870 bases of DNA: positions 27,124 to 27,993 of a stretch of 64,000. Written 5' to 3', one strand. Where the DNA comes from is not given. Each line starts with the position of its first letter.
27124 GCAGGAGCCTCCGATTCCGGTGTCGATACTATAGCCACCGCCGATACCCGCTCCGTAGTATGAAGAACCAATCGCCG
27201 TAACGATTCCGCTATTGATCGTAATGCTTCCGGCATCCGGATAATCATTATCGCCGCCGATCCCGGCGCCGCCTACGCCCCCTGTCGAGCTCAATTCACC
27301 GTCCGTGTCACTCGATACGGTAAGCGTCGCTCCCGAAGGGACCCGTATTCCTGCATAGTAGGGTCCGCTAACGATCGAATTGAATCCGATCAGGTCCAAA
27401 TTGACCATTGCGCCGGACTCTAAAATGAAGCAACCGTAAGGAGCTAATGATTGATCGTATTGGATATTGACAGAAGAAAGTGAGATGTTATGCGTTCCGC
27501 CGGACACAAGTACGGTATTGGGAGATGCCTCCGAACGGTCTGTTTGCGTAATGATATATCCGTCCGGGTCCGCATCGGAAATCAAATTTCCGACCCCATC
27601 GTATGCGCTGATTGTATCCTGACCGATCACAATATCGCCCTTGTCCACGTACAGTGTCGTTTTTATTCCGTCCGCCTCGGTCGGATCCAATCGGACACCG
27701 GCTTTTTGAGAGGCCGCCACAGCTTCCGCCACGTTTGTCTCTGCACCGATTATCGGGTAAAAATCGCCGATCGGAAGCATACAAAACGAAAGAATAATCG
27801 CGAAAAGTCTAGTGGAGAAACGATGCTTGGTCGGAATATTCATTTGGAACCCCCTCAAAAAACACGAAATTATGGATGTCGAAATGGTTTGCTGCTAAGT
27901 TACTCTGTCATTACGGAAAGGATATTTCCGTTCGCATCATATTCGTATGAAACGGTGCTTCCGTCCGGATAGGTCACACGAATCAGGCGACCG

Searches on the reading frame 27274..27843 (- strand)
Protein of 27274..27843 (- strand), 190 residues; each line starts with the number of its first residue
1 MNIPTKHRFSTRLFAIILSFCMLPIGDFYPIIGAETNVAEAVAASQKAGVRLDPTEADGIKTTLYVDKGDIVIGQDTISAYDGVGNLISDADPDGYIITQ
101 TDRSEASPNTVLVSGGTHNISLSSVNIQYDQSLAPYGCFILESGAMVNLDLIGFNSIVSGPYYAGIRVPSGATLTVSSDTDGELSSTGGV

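Call 35: find_homologous_proteins(query=window:27274-27843:-, max_evalue=0.001)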
Query window:27274-27843:-: 265 candidates shared short words with the query, none scored E <= 0.001.
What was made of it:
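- Tried and rejected: A word-index search with the giant's N-terminal 190 aa returned nothing, not even the giant itself (call 35).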
